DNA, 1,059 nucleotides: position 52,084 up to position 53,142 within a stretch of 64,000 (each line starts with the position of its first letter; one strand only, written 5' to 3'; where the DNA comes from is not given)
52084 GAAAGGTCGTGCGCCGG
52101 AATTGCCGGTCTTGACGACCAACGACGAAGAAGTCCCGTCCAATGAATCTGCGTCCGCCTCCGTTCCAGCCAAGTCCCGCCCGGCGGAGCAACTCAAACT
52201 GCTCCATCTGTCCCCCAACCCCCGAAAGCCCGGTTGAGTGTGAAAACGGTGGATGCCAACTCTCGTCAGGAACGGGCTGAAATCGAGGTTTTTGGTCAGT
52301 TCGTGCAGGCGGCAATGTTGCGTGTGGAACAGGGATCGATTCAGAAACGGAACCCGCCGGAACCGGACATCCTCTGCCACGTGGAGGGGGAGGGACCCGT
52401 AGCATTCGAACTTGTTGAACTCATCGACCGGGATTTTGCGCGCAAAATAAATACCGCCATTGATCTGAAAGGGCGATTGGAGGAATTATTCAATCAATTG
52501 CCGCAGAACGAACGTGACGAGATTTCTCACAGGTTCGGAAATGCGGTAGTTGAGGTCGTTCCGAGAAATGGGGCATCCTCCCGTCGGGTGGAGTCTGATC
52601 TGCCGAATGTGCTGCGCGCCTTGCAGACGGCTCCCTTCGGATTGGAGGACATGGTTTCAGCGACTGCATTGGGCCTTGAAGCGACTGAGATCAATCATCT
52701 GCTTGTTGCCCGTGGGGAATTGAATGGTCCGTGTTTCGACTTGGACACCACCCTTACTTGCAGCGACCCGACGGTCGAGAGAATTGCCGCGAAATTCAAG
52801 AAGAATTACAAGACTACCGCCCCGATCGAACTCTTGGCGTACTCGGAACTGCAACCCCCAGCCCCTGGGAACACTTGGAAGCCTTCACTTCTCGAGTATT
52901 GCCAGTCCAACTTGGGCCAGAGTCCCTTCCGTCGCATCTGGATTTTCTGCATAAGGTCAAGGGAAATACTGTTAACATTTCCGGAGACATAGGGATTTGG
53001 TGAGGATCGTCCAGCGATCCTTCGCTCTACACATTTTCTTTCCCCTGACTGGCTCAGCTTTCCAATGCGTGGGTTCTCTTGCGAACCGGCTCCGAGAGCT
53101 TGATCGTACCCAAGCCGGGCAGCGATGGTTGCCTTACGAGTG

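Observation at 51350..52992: DprA/Smf-like SLOG-fold protein translationally coupled (TTGA) to an unknown protein inside the island: a possible nucleotide-sensing defense pair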

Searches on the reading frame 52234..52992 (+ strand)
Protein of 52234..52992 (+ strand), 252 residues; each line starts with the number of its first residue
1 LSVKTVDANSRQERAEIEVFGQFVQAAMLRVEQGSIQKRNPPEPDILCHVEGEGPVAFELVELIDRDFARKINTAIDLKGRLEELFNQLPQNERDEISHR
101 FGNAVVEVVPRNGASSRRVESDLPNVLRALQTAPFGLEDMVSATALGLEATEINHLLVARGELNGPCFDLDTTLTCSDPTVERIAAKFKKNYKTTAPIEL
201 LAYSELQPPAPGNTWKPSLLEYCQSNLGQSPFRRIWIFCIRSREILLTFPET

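Call 4: search_protein_families(library=pfam, proteins=[window:52234-52992:+], max_evalue=1)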
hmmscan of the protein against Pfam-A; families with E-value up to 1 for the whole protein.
window:52234-52992:+ (252 aa): 0 families

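Call 5: search_protein_families(library=padloc, proteins=[window:52234-52992:+], max_evalue=1)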
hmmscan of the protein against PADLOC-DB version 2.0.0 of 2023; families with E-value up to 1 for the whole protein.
window:52234-52992:+ (252 aa): 0 families

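Call 6: search_protein_families(library=ncbifam, proteins=[window:52234-52992:+], max_evalue=1)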
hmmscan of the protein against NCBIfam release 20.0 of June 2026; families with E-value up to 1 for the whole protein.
window:52234-52992:+ (252 aa): 0 families

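Call 7: search_protein_families(library=phrogs, proteins=[window:52234-52992:+], max_evalue=1)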
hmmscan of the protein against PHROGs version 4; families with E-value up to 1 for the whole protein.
window:52234-52992:+ (252 aa): 1 family
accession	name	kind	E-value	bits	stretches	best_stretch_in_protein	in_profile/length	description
phrog_28597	-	unknown function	0.18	12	1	145-223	151-230/233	-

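Call 9: find_homologous_proteins(query=window:52234-52989:+)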
Query window:52234-52989:+ (252 aa): 117 proteins with E <= 0.001 among 1814 candidates.
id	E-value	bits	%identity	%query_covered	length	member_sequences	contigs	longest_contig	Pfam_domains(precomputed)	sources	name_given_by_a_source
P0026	6.2e-161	551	100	98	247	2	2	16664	-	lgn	-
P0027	1.4e-49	186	42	96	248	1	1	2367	-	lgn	-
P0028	2.5e-49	186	39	94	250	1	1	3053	-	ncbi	-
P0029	8.7e-46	174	38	94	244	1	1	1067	-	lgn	-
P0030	3.8e-45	172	36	97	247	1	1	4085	-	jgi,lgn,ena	-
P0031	3.8e-40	156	38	94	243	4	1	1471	-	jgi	-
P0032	1.8e-39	153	38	95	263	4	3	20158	-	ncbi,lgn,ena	-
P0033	1.8e-38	150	38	94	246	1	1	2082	-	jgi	jgi:hypothetical protein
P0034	4.5e-37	146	37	93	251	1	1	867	-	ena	-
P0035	2.3e-35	140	33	94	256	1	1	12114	-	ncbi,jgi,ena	-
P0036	2.1e-33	134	37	94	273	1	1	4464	-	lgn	-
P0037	2.5e-33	133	38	90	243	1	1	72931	-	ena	-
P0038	3.4e-33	133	33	90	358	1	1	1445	-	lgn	-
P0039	4.7e-33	132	38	89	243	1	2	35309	-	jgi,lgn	jgi:hypothetical protein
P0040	5.4e-33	132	36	94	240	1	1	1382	-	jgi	jgi:hypothetical protein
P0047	3.9e-30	123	34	85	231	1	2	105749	-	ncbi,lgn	-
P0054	1.7e-27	114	31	95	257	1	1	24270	-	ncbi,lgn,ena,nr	ncbi:MAG TPA: hypothetical protein VJX92_12695 [Methylomirabilota bacterium]|nr:hypothetical protein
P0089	1.9e-18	85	32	88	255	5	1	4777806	-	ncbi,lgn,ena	-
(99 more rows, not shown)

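Call 20: find_encoding_contigs(protein=P0037, flank=6000, max_places=2)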
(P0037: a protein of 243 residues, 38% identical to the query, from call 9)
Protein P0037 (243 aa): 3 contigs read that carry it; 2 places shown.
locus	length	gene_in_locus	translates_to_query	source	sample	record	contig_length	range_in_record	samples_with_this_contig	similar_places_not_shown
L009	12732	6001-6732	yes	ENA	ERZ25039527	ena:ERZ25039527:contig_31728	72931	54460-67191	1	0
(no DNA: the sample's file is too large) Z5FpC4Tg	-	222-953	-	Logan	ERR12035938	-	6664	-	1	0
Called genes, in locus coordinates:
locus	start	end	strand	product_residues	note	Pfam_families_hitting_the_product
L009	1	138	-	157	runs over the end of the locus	PF01850:PIN, PF13470:PIN_3 (weak)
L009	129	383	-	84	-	PF04014:MazE_antitoxin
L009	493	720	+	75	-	PF09957:VapB_antitoxin (weak)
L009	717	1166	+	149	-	PF01850:PIN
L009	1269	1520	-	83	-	-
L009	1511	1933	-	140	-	-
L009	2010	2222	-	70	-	-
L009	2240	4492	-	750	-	PF09250:Prim-Pol, PF13481:AAA_25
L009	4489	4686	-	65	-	-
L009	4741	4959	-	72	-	PF05930:Phage_AlpA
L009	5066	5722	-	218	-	-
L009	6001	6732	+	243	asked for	-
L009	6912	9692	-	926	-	PF13156:Mrr_cat_2, PF04851:ResIII, PF00270:DEAD, PF00271:Helicase_C, PF03457:HA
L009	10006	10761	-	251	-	-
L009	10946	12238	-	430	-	PF13356:Arm-DNA-bind_3, PF22022:Phage_int_M, PF00589:Phage_integrase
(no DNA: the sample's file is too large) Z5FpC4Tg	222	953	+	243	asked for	-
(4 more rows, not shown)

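Call 22: predict_structure(alignment_id=A2)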
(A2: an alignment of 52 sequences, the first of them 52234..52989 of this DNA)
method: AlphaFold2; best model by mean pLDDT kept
length: 252 residues; sequences in the alignment: 52
mean_pLDDT: 94.6   pTM: 0.83
mean pLDDT of the five models: 94.6, 94.0, 92.7, 92.6, 91.9
residues with pLDDT >= 90: 219; 70-90: 27; 50-70: 6; < 50: 0
segments of 3 or more residues with pLDDT < 50: none
pLDDT, mean of each block of 10 residues (from residue 1): 72 94 98 97 98 98 92 93 98 98 97 94 98 96 94 97 96 83 98 98 90 92 98 98 97 88
secondary structure, 60 per line:
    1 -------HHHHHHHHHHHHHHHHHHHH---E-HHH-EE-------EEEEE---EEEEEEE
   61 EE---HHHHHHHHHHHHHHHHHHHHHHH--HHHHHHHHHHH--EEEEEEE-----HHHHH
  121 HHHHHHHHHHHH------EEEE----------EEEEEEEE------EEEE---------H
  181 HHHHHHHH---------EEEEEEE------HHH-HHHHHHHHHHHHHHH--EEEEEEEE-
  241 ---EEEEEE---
elements in order: H8-27 E46-50 E54-62 H66-88 H91-101 E104-110 H116-132 E139-142 E153-160 E167-170 H180-188 E198-204 H215-229 E232-239 E244-249

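Call 38: find_encoding_contigs(protein=P0089, flank=5000, max_places=2)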
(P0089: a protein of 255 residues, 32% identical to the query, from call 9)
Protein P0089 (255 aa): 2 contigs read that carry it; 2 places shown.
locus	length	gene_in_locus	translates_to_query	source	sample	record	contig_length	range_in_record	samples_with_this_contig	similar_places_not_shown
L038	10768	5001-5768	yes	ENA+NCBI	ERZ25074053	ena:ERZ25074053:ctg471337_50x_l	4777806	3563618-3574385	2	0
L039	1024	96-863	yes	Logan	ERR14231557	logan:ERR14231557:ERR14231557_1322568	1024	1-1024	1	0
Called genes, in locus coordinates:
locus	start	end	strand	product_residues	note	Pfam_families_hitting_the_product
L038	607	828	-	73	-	-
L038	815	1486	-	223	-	PF01656:CbiA, PF06564:CBP_BcsQ (faint), PF09140:MipZ (faint), PF13614:AAA_31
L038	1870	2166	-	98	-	-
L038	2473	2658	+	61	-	-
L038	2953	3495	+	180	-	-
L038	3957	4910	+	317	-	PF12760:Zn_ribbon_IS1595, PF12762:DDE_Tnp_IS1595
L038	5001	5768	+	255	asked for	-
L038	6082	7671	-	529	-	PF18135:Type_ISP_C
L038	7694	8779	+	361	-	PF13384:HTH_23, PF13518:HTH_28, PF13551:HTH_29, PF18024:HTH_50 (faint), PF13565:HTH_32, PF13358:DDE_3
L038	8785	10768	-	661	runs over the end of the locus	PF02384:N6_Mtase (faint), PF07669:Eco57I (faint)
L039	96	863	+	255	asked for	-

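Call 39: find_encoding_contigs(protein=P0047, flank=5000, max_places=2)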
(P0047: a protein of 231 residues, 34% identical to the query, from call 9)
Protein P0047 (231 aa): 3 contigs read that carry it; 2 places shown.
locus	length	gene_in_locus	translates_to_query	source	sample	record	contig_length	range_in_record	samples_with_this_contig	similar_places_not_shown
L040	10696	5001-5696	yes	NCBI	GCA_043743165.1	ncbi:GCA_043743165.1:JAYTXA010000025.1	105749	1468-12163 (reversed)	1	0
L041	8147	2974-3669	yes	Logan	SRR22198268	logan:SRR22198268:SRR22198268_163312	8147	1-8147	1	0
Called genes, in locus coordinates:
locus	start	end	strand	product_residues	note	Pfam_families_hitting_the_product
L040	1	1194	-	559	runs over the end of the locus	PF02225:PA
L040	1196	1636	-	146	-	-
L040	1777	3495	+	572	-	PF13091:PLDc_2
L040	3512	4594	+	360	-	-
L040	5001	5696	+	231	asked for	-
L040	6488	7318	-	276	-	PF01149:Fapy_DNA_glyco, PF06831:H2TH, PF06827:zf-FPG_IleRS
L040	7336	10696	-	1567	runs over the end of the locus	PF00270:DEAD, PF04851:ResIII (weak), PF00271:Helicase_C, PF19306:WHD_Lhr, PF08494:DEAD_assoc, PF23236:WHD_2nd_Lhr, PF23235:WHD_3rd_Lhr, PF23234:WHD_4th_Lhr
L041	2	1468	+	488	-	?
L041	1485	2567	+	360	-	-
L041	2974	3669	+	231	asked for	-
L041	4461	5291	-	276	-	PF01149:Fapy_DNA_glyco, PF06831:H2TH, PF06827:zf-FPG_IleRS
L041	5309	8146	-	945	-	?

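Call 40: find_encoding_contigs(protein=P0054, flank=5000, max_places=2)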
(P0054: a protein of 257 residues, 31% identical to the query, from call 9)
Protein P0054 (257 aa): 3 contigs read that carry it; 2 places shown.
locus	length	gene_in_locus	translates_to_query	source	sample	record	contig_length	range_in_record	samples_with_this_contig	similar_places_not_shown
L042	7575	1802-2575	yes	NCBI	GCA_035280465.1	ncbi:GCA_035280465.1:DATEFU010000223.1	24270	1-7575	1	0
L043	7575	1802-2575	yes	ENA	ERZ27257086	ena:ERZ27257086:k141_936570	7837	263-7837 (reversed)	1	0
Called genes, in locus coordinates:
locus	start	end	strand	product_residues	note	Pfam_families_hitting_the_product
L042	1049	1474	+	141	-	-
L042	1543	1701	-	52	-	-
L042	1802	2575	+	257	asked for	-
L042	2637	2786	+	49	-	-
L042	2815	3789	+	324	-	PF16289:PIN_12 (weak)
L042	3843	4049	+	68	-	-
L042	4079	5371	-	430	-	-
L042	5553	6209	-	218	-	-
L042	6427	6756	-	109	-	-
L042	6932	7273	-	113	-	PF03551:PadR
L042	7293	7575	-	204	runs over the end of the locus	-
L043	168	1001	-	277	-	PF01527:HTH_Tnp_1, PF13384:HTH_23 (faint), PF00665:rve (weak)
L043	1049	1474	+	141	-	-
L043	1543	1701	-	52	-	-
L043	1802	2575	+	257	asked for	-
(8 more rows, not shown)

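Call 44: fold_search(model_id=the predicted structure, library=pdb)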
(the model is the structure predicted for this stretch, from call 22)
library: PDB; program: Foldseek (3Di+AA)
matches with E <= 10: 228; with E <= 0.001: 0
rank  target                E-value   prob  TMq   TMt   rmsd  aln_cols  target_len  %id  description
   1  4kr7_A                1.2e-01  0.07  0.15  0.11  21.3       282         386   13  Crystal structure of a 4-thiouridine synthetase - RNA complex with bound ATP (released 2014-04-23)
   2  9w39_C                4.6e-01  0.02  0.12  0.09  24.8       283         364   12  Structure of human 26S proteasome complexed with midnolin, 19S proteasome with Ubl bound (released 2026-04-01)
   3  8dzt_A                5.2e-01  0.07  0.18  0.25  18.4       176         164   11  Crystal structure of human Sar1aH79G mutant (released 2022-11-30)
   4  4rtm_A                5.6e-01  0.08  0.23  0.23  11.5       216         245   11  Complex of Escherichia coli DNA Adenine Methyltransferase (DAM) with AdoMet and with DNA Containing Distal Pap Regulon (released 2015-04-15)
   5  4zhw                  5.9e-01  0.13  0.14  0.25   9.4        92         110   11  Crystal structure of a bacterial signalling protein (N-terminal truncation) (released 2016-04-27)
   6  2g1p_B                6.3e-01  0.12  0.26  0.27  10.9       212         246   11  Structure of E. coli DNA adenine methyltransferase (DAM) (released 2006-11-21)
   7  6skf_Bb               6.7e-01  0.04  0.10  0.18  13.5       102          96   16  Cryo-EM Structure of T. kodakarensis 70S ribosome (released 2020-07-29)
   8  8e0b_A                7.1e-01  0.06  0.17  0.23  18.4       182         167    9  Crystal structure of human Sar1bT39N (released 2023-08-16)
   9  7cv9_A                7.1e-01  0.01  0.09  0.07  21.5       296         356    9  RNA methyltransferase METTL4 (released 2021-09-01)
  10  8rsn_B                8.1e-01  0.08  0.22  0.12  19.2       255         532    8  macrodomain-fused SirTM (Mfs1) from Fusarium oxysporum f. sp. cubense race 1 (released 2024-09-25)
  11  6ii6_D                8.1e-01  0.07  0.18  0.25  18.2       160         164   15  Crystal structure of the Makes Caterpillars Floppy (MCF)-Like effector of Vibrio vulnificus MO6-24/O in complex with a (released 2019-08-07)
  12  6zg3_F                8.6e-01  0.02  0.15  0.14  19.4       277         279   10  the structure of ECF PanT transporter in a complex with a nanobody (released 2021-03-03)
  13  2hls_A                9.7e-01  0.07  0.15  0.16  13.3       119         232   11  The crystal structure of a protein disulfide oxidoreductase from Aeropyrum pernix k1 (released 2006-10-03)
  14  9nkg_C                9.7e-01  0.02  0.12  0.08  25.6       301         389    9  Structure of substrate engaged MIDN-bound human 26S proteasome, EB-MIDN (Composite map) (released 2025-05-07)
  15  8dzo_A                1.0e+00  0.06  0.18  0.25  18.1       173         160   11  Crystal structure of human Sar1T39N mutant (released 2022-11-30)
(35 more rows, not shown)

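Call 45: search_protein_families(library=pfam, alignment_id=A2, max_evalue=0.1)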
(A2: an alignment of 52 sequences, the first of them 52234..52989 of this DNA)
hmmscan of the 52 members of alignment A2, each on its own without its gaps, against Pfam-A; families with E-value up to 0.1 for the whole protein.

A. member 1, window:52234-52989:+ (252 aa): 0 families

B. families by the number of members that match (of 52 scanned): 6 families
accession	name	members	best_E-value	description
PF15131.11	DUF4567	1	0.056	Domain of unknown function (DUF4567)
PF09374.15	PG_binding_3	1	0.061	Predicted Peptidoglycan domain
PF08682.16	DUF1780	1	0.068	Putative endonuclease, protein of unknown function (DUF1780)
PF04456.17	DUF503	1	0.069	Protein of unknown function (DUF503)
PF01047.28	MarR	1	0.08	MarR family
PF22341.1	GSPE_N1E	1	0.081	GSPII protein E, N1E domain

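Call 54: search_protein_representatives(alignment_id=A2)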
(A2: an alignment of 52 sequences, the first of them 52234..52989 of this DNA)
Query: 52 sequences, 249 profile positions. Proteins with E-value up to 0.001 (for the whole library): 1772; up to 1e-10: 1341; up to 1e-30: 490. The best 150 are listed.
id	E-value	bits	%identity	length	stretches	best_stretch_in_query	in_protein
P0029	1.2e-87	310.0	-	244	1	2-243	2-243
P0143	4.2e-84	298.4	-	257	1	3-243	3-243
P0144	8.0e-84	297.5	-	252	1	2-247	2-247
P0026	5.5e-82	291.5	-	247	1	2-246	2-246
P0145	2.9e-80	285.8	-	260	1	3-243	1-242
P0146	1.1e-79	283.9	-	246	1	2-243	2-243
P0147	1.4e-79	283.6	-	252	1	3-243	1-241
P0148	9.1e-79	280.9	-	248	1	1-246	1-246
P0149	3.4e-78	279.1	-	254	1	5-247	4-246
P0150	8.4e-77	274.5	-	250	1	3-247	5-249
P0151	1.5e-76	273.7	-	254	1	3-247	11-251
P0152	2.1e-76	273.1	-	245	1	3-246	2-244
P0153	2.9e-76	272.7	-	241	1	8-245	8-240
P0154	3.3e-76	272.5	-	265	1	4-246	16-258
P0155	4.1e-76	272.2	-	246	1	5-246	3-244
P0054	4.4e-76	272.1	-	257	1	4-247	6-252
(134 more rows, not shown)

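Call 72: search_solved_structures(query=A2, max_evalue=10, show_alignments=2)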
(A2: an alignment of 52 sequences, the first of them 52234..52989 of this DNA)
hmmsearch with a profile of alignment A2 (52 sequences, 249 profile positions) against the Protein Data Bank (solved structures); distinct sequences matched with E-value up to 10: 2.
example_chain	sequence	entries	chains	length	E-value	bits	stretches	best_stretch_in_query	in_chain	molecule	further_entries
6r17_A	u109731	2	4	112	0.47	13.2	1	50-100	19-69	Synaptonemal complex central element protein 2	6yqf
6xxv_C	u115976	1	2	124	0.61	12.8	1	82-188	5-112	S2_1.2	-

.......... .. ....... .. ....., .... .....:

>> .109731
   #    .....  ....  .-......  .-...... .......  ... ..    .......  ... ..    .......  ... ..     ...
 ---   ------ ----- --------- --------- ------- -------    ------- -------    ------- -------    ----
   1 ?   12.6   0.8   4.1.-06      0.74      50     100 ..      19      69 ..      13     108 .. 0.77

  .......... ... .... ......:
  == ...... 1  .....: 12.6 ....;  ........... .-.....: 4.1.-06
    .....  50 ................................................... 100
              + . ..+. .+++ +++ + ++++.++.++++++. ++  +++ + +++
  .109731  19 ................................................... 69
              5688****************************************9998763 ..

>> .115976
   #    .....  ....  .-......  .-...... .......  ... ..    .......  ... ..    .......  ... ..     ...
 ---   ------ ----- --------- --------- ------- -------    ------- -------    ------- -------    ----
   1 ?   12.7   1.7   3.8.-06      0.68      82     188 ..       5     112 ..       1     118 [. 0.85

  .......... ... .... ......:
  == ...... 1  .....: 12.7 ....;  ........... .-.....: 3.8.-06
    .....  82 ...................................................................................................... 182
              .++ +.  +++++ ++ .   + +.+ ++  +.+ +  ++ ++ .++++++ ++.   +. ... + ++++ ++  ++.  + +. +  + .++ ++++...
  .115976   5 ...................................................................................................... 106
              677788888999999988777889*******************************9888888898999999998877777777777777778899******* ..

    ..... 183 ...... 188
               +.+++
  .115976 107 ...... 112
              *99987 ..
